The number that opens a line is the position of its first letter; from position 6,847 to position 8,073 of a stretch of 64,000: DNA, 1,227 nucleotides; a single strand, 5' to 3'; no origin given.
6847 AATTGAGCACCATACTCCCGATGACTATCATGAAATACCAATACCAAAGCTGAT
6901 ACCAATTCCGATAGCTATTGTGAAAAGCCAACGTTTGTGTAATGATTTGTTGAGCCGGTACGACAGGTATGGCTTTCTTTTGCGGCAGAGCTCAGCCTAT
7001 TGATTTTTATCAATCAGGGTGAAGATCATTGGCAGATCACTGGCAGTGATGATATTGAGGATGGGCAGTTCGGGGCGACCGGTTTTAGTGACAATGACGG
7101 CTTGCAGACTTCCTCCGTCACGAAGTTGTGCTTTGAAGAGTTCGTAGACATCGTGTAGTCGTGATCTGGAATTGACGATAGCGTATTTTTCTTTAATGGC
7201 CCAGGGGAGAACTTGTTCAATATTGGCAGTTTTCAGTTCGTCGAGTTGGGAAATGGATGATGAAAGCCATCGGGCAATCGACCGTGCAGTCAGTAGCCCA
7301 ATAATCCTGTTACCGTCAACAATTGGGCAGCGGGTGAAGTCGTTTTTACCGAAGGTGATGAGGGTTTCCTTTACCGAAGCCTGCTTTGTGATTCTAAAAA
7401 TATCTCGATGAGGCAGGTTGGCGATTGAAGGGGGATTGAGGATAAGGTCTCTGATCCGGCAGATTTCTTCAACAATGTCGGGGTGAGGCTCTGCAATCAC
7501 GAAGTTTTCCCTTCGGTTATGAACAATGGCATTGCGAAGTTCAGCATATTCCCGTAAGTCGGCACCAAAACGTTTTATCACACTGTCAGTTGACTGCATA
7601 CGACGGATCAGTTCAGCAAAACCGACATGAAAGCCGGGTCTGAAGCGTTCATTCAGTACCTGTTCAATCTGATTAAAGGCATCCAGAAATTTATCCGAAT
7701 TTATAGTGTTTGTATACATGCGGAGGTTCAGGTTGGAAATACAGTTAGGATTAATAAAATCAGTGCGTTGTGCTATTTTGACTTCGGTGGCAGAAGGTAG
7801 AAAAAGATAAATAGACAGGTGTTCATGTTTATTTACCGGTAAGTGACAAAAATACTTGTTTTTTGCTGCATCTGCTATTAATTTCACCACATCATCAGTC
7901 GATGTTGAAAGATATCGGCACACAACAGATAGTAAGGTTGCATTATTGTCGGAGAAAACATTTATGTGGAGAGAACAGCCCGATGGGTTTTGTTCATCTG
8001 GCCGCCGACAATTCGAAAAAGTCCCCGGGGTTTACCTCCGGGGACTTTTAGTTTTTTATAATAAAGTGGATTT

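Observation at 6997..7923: HEPN-like (RNAIVH) domain fused to a CBS pair in an ORF-poor accessory patch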

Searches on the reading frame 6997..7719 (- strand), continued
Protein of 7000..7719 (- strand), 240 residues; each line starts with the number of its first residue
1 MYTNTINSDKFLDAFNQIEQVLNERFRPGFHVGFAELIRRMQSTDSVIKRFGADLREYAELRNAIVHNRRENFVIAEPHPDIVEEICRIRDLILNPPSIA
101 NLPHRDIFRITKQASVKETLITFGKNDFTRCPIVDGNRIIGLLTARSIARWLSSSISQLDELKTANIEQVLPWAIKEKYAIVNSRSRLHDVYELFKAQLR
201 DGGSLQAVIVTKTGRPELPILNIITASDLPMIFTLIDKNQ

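Call 40: search_protein_families(library=pfam, proteins=[P0017, P0019, P0022, P0026, P0036, P0040, P0048, P0053, P0056, P0064], max_evalue=1)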
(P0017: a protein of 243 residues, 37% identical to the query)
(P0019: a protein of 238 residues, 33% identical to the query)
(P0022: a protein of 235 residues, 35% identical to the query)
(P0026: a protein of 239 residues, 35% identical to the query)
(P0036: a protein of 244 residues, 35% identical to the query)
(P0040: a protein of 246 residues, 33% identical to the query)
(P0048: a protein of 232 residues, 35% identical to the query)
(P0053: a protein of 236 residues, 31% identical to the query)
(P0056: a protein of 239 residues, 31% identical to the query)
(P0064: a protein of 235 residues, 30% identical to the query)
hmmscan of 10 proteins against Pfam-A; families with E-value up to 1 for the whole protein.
P0017 (243 aa): 2 families
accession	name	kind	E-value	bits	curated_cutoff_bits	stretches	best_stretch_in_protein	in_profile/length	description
PF00571.33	CBS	-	2.7e-13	50.4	24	2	103-150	7-55/57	CBS domain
PF09723.15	Zn_ribbon_8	-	0.27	11.7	34.4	1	183-202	4-24/41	Zinc ribbon domain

P0019 (238 aa): 4 families
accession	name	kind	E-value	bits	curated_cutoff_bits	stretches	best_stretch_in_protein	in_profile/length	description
PF00571.33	CBS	-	1.6e-13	51.2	24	2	99-149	4-55/57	CBS domain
PF01231.23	IDO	-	0.013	14.8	26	1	8-85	270-344/412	Indoleamine 2,3-dioxygenase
PF01934.22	HepT-like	-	0.11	12.7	23.5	1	11-65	40-93/120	Ribonuclease HepT-like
PF18735.6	HEPN_RiboL-PSP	-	0.25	11.6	28.4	1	42-85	143-180/191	RiboL-PSP-HEPN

P0022 (235 aa): 2 families
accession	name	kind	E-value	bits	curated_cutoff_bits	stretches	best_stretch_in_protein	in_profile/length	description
PF00571.33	CBS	-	2.9e-11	44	24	2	101-148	7-55/57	CBS domain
PF08460.16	SH3_5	-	0.19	12.3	22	1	109-148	27-66/68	Bacterial SH3 domain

P0026 (239 aa): 1 family
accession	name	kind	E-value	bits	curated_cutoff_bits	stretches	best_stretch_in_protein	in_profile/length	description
PF00571.33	CBS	-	2.9e-12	47.2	24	2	103-150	7-55/57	CBS domain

P0036 (244 aa): 2 families
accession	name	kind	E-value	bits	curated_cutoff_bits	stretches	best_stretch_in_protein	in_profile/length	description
PF00571.33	CBS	-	3.7e-09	37.2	24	2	101-130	7-36/57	CBS domain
PF18735.6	HEPN_RiboL-PSP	-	0.2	11.9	28.4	1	43-67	138-162/191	RiboL-PSP-HEPN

P0040 (246 aa): 1 family
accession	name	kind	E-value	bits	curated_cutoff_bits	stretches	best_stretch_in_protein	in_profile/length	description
PF00571.33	CBS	-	4.3e-11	43.4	24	2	101-151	5-56/57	CBS domain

P0048 (232 aa): 1 family
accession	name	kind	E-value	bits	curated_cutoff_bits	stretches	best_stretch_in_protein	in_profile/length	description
PF00571.33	CBS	-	0.00023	21.9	24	1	177-225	11-51/57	CBS domain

P0053 (236 aa): 2 families
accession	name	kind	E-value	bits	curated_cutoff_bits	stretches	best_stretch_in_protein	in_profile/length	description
PF00571.33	CBS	-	4.6e-07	30.5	24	1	102-149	7-55/57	CBS domain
PF22726.1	NCAB2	-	0.046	14.6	27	1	46-90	17-61/80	NACHT C-terminal Alpha/Beta 2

P0056 (239 aa): 2 families
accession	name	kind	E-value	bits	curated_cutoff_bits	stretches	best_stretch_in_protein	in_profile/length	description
PF00571.33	CBS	-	7.1e-10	39.5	24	1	96-148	2-55/57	CBS domain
PF12358.13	DUF3644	-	0.17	11.9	27.6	1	22-69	63-108/183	Domain of unknown function (DUF3644)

P0064 (235 aa): 3 families
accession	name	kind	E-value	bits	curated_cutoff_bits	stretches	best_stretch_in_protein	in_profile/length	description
PF00571.33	CBS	-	1.2e-05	25.9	24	1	102-151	6-56/57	CBS domain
PF14557.12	AphA_like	-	0.078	13.1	27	1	22-91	101-171/174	Putative AphA-like transcriptional regulator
PF01934.22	HepT-like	-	0.24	11.6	23.5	1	33-66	60-93/120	Ribonuclease HepT-like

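Call 42: find_encoding_contigs(protein=P0006, flank=5000, max_places=2)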
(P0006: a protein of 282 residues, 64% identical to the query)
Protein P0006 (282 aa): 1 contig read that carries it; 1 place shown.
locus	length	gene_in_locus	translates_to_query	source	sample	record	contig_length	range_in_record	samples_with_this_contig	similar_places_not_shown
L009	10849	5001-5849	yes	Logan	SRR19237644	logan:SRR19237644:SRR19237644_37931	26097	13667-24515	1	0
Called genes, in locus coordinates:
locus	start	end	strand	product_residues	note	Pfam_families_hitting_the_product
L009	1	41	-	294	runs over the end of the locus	PF00318:Ribosomal_S2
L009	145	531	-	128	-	PF00380:Ribosomal_S9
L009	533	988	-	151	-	PF00572:Ribosomal_L13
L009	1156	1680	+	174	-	-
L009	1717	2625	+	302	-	PF00005:ABC_tran, PF13304:AAA_21 (faint)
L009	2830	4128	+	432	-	PF00438:S-AdoMet_synt_N, PF02772:S-AdoMet_synt_M, PF02773:S-AdoMet_synt_C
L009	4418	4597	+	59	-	-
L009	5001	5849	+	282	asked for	PF00571:CBS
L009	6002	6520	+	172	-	-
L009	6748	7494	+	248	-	PF01183:Glyco_hydro_25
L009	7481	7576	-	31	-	-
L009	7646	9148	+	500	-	PF07929:PRiA4_ORF3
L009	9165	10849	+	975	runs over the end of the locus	PF00176:SNF2-rel_dom, PF00271:Helicase_C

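Call 43: find_encoding_contigs(protein=P0007, flank=5000, max_places=2)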
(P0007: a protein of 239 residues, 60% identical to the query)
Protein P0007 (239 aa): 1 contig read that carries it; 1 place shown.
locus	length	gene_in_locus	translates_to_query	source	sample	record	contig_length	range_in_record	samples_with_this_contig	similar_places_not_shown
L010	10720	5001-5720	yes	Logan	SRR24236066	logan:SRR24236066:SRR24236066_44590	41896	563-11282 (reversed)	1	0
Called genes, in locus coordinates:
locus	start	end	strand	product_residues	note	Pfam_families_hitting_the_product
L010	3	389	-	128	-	PF00380:Ribosomal_S9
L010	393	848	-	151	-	PF00572:Ribosomal_L13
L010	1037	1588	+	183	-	PF00485:PRK (faint)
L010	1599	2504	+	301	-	PF00005:ABC_tran, PF13304:AAA_21 (weak), PF13732:DrrA1-3_C (weak)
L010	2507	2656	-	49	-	-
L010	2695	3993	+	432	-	PF00438:S-AdoMet_synt_N, PF02772:S-AdoMet_synt_M, PF02773:S-AdoMet_synt_C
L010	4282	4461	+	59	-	-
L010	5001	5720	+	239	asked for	PF00571:CBS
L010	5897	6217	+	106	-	-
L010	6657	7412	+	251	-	PF01183:Glyco_hydro_25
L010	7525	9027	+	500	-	PF07929:PRiA4_ORF3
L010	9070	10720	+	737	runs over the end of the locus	?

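Call 53: find_related_loci(query=A1, collection=genome_contigs, flank=6000)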
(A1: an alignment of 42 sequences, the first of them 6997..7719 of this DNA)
Query A1 (240 aa) in genome_contigs; peptide patterns used: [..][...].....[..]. (x = any residue, [..] = any of these).
599 stretches matched a pattern (row limit reached: there are more); 575 encode a relative of the query (tblastn E <= 1e-3); the best 80 are kept; 80 distinct loci.
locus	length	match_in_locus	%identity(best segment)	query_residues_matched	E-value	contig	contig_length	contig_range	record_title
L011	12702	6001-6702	65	7-240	2e-103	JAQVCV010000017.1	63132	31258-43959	MAG: Bacteroidales bacterium isolate STD2_97 NODE_1561_length_63132_cov_4.259218_Sandtown_D2, whole genome shotgun seque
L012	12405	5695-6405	47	1-238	2e-74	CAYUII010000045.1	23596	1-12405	MAG TPA_asm: uncultured Bacteroidales bacterium isolate binchicken_co104_28 genome assembly, contig: NODE_1652_length_23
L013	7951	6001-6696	41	4-238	1e-61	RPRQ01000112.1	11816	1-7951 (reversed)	MAG: Bacteroidales bacterium isolate metabat2.99 metabat2.99_Contig_987152, whole genome shotgun sequence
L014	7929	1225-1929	39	1-236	2e-59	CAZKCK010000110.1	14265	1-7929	MAG TPA_asm: uncultured Bacteroidales bacterium isolate SRP272421_co2_161 genome assembly, contig: NODE_14012_length_142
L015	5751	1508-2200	40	4-237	4e-58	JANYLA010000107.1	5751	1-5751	MAG: Bacteroidales bacterium isolate GL140_5_metabinner_76 GL140_5_k141_506124, whole genome shotgun sequence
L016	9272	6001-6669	41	7-232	2e-57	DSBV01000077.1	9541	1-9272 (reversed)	MAG TPA_asm: Bacteroidales bacterium isolate SpSt-1180 Ga0129302_1004214, whole genome shotgun sequence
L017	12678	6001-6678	38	7-232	6e-56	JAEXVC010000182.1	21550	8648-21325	MAG: Bacteroidetes bacterium isolate OH_HBrB_56 k127_995319, whole genome shotgun sequence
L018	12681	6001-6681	37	3-232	4e-54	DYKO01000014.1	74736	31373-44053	MAG TPA_asm: Rikenella microfusus isolate SulCav_AS07-7_2_41_48 SulCav_AS07_7_232_length_74736_cov_28_098901, whole geno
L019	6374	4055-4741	39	11-237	5e-54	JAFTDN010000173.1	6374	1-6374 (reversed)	MAG: Bacteroidales bacterium isolate RGIG3720 Goat_Rumen.Co__c2646123, whole genome shotgun sequence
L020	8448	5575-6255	36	7-233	3e-53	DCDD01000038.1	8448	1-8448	MAG TPA_asm: Bacteroidales bacterium UBA1064 UBA1064_contig_7684, whole genome shotgun sequence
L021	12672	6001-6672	36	7-230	1e-46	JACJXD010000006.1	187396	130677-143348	MAG: Bacteroidales bacterium isolate HK-STAS-BACT-3 HK-STAS-BACT-3_6, whole genome shotgun sequence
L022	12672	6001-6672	37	7-229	4e-46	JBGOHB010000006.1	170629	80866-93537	Virgibacillus oceani strain HS4 NODE_6, whole genome shotgun sequence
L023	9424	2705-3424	35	1-239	4e-44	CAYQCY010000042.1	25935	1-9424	MAG TPA_asm: uncultured Gemmatimonadaceae bacterium isolate SRP141376_co1_316 genome assembly, contig: NODE_4234_length_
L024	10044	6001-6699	36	3-233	7e-42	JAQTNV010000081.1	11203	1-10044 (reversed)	MAG: bacterium isolate STA_72 NODE_11743_length_11203_cov_6.361141_Sandtown_A, whole genome shotgun sequence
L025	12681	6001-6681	40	7-236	1e-58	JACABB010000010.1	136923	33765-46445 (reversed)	MAG: Bacteroidales bacterium isolate Cfx3-06 MAG06_10, whole genome shotgun sequence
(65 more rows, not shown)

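Call 59: search_dna_similar(query=window:7000-7719:-, collection=plasmids, mode=protein, max_evalue=0.001)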
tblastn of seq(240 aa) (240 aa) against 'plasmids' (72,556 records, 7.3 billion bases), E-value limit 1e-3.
Records with a match: 4; places in all: 4; records where one place covers at least 80% of the query: 2.
Best place of each record, by identity: <60% 4.
By first word of the organism name: Rhodococcus 3; Candidatus 1.
By predicted mobility (MOB-suite, as given by PLSDB): mobilizable 2; conjugative 1; non-mobilizable 1.
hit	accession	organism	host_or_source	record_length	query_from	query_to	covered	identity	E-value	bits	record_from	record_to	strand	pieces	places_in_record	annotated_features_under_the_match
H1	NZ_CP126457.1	Rhodococcus sp. AH-ZY2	single cell,soil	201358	10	236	95%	28.1%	1e-18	91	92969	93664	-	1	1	CBS domain-containing protein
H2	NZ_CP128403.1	Candidatus Chlorohelix allophototropha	Single colony of Candidatus Chlorohelix ...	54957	9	229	92%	25.7%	1e-10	68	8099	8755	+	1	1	CBS domain-containing protein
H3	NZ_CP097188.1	Rhodococcus sp. GA1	cell culture,soil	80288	28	162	56%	28.5%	8e-10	66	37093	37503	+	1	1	CBS domain-containing protein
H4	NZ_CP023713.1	Rhodococcus ruber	cell culture,dyed contaminated landsoil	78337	28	158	55%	28.6%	2e-9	65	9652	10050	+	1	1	CBS domain-containing protein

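Call 60: search_dna_similar(query=window:7000-7719:-, collection=phages, mode=protein, max_evalue=0.001)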
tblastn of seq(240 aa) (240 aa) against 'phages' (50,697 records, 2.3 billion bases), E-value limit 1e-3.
Records with a match: 3; places in all: 3; records where one place covers at least 80% of the query: 2.
Best place of each record, by identity: <60% 3.
By first word of the organism name: Listeria 2; Enterococcus 1.
By host as written in the record: Listeria monocytogenes 2; Enterococcus faecalis 1.
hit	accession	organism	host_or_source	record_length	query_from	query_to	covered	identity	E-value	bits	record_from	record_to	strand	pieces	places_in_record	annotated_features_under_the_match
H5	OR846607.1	Enterococcus phage Efs 1-1-1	Enterococcus faecalis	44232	8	232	94%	30.4%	1e-21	99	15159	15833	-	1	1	record has no annotation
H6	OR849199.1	Listeria phage LM 4-14-1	Listeria monocytogenes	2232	7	239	97%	28.7%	5e-23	102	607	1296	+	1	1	record has no annotation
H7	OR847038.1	Listeria phage LM 4-11-1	Listeria monocytogenes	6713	118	239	51%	24.2%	2e-4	48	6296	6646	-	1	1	record has no annotation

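Call 103: search_protein_families(library=padloc, alignment_id=A8, max_evalue=0.00001)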
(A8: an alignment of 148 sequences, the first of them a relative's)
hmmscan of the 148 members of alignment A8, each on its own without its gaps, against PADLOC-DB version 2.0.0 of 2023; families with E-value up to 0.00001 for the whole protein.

A. member 1, L068:2729-3847:+ (373 aa): 1 family
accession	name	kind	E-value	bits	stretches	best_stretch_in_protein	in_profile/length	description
PDLC03854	LmuA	-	2e-06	25.2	1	100-147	29-80/345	-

B. families by the number of members that match (of 148 scanned): 181 families (the first 25 are shown)
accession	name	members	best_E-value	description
PDLC04703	PDC-M54B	1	4e-228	-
PDLC04706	PDC-M54B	1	1e-74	-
PDLC03134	Specificity_I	1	6.8e-71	Type I specificity subunit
PDLC01477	Cas6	1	1.1e-62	"CAS-I,CAS-II,CAS-III,CAS-IV,CAS-V,CAS-VI; crRNAmaturation"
PDLC03099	Specificity_I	1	4.3e-62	Type I specificity subunit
PDLC03090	Specificity_I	1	1.8e-53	Type I specificity subunit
PDLC04137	mad5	1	1e-47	mads_5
PDLC03098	Specificity_I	1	6.6e-47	Type I specificity subunit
PDLC03068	Specificity_I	1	3.1e-46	Type I specificity subunit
PDLC03162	Specificity_I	1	5e-42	Type I specificity subunit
PDLC03108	Specificity_I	1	1.1e-41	Type I specificity subunit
PDLC01496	Cas6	1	4.5e-41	"CAS-I,CAS-II,CAS-III,CAS-IV,CAS-V,CAS-VI; crRNAmaturation"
PDLC03089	Specificity_I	1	9.2e-40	Type I specificity subunit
PDLC03081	Specificity_I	1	1.4e-39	Type I specificity subunit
PDLC03178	Specificity_I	1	4.4e-39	Type I specificity subunit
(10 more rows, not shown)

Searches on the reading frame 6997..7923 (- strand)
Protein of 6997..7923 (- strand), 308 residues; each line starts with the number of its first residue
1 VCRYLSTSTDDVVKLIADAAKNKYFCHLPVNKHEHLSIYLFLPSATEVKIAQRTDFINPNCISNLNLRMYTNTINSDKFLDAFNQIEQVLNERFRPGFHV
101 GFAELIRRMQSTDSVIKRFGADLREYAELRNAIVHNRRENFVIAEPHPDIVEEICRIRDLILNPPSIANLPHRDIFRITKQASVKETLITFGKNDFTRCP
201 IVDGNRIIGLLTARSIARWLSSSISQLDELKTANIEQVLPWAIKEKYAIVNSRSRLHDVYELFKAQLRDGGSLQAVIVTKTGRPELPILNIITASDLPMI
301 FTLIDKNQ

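Call 3: search_protein_families(library=pfam, proteins=[window:6997-7923:-], max_evalue=10)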
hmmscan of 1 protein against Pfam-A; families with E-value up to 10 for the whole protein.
window:6997-7923:- (308 aa): 1 family
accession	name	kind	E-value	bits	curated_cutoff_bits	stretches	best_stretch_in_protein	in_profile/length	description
PF00571.33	CBS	-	1.1e-07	32.5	24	1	168-221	2-56/57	CBS domain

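Call 4: search_protein_families(library=ncbifam, proteins=[window:6997-7923:-], max_evalue=10)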
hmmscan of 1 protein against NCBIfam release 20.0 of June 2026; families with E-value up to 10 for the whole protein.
window:6997-7923:- (308 aa): 5 families
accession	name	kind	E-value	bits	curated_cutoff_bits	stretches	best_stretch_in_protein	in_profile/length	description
NF041552.1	TF_PrdR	equivalog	0.0013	17.2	795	1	163-252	68-152/577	sigma-54 dependent transcriptional regulator PrdR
TIGR03783.1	Bac_Flav_CT_G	subfamily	0.021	12.7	261.55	1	24-93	100-165/829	TraG family conjugative transposon ATPase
TIGR00400.1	mgtE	equivalog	0.026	13.3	232.75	1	154-216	182-247/450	magnesium transporter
NF053863.1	DS11_antiphage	equivalog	0.043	12.9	260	1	172-224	82-135/305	CBS domain-containing anti-phage protein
NF011442.0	PRK14869.1-4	equivalog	0.14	10.6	400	1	165-222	70-128/543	putative manganese-dependent inorganic diphosphatase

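Call 5: search_protein_families(library=padloc, proteins=[window:6997-7923:-], max_evalue=10)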
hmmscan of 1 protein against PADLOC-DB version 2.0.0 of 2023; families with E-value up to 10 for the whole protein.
window:6997-7923:- (308 aa): 0 families
